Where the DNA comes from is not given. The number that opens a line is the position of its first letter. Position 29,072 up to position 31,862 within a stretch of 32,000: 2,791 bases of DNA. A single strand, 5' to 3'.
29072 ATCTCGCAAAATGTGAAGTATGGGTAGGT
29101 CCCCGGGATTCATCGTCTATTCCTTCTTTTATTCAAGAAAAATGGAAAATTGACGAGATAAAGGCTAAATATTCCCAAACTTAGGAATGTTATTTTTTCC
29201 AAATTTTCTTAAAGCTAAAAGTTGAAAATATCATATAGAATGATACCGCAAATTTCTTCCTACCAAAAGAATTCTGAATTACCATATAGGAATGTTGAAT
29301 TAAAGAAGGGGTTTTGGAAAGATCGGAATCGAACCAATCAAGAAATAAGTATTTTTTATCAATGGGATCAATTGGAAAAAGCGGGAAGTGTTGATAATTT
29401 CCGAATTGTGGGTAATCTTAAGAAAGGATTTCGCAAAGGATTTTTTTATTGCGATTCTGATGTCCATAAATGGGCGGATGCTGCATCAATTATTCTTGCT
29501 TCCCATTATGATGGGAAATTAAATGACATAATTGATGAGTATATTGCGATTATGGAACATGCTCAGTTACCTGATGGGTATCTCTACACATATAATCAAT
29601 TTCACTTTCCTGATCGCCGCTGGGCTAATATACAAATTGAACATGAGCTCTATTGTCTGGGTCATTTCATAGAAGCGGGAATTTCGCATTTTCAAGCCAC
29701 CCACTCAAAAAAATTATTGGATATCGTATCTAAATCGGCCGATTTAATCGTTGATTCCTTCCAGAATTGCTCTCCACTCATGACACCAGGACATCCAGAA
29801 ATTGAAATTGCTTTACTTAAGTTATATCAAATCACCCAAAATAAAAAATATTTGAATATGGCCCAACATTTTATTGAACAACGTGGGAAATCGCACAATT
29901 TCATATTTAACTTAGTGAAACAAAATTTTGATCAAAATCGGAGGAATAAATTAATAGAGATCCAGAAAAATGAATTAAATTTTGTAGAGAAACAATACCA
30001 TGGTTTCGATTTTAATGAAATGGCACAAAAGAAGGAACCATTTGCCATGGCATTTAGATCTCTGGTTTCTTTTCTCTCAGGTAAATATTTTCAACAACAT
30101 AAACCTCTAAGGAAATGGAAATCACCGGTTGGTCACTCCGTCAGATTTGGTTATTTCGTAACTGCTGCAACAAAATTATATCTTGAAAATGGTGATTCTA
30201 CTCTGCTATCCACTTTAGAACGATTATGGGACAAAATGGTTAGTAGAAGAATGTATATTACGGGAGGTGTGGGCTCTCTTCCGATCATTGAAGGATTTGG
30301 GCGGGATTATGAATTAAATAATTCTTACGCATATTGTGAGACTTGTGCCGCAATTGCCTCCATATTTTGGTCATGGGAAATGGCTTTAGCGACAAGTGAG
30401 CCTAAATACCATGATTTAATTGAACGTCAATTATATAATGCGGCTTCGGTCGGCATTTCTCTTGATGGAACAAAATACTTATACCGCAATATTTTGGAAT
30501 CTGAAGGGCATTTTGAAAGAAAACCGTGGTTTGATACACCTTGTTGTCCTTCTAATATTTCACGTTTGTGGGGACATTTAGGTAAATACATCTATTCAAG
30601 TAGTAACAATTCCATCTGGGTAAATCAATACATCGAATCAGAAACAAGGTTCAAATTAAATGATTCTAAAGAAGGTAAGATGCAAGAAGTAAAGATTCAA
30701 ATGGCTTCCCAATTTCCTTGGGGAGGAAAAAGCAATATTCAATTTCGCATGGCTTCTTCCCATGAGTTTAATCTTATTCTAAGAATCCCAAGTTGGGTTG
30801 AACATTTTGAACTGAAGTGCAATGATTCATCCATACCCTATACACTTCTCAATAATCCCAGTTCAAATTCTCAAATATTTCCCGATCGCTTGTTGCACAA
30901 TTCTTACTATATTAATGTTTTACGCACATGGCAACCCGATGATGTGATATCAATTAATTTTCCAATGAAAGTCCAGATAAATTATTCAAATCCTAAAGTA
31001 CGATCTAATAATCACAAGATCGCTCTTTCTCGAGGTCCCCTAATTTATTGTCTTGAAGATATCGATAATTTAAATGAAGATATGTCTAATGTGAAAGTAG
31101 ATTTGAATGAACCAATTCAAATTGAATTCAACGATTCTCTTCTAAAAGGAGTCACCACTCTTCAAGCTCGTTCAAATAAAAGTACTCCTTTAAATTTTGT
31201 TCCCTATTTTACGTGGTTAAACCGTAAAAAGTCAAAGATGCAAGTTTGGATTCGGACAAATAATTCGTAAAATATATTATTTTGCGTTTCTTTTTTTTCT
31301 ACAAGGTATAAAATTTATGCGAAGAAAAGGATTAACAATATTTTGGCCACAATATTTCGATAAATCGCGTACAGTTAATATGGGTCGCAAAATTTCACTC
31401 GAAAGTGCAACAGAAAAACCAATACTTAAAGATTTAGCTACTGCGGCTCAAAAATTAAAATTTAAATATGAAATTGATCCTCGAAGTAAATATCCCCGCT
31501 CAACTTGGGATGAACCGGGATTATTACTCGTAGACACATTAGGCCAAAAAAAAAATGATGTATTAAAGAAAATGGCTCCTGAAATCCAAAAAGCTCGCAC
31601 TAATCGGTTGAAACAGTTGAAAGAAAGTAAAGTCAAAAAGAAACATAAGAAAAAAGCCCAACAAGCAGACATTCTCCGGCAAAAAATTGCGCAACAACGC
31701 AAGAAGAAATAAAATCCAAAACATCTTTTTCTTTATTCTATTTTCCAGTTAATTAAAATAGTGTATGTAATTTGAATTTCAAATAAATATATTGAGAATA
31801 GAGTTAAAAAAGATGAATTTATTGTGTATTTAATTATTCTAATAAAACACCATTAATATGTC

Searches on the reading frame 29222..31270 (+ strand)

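Call 40: search_protein_families(library=pfam, proteins=[window:29222-31270:+], max_evalue=0.001)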
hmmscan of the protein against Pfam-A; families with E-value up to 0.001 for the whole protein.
window:29222-31270:+ (682 aa): 3 families
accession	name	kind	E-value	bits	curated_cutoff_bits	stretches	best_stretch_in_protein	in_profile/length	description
PF07944.18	Beta-AFase-like_GH127_cat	-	6.6e-87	292.4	24.9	1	24-453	1-374/376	Beta-L-arabinofuranosidase, GH127 catalytic domain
PF20737.2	Glyco_hydro127C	-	3.6e-22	78.3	23.7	1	584-678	1-71/71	Glycoside hydrolase family 127 C-terminal domain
PF20736.2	Glyco_hydro127M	-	1.3e-13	51.3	24.2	1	465-582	2-95/95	Beta-L-arabinofuranosidase, GH127 middle domain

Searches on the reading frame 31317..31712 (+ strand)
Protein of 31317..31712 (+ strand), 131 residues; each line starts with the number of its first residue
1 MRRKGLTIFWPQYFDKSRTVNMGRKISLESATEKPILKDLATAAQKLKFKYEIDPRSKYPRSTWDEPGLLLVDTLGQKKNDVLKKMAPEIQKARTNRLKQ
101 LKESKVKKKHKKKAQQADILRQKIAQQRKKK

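Call 40: search_protein_families(library=pfam, proteins=[window:31317-31712:+], max_evalue=0.001)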
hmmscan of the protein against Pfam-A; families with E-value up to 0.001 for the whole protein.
window:31317-31712:+ (131 aa): 2 families
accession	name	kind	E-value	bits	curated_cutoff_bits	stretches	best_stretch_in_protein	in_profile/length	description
PF01922.23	SRP19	-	6.8e-18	65.7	25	1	9-92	2-94/95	SRP19 protein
PF08112.16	ATP-synt_E_2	-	0.00068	20.3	25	1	70-106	15-51/56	ATP synthase epsilon subunit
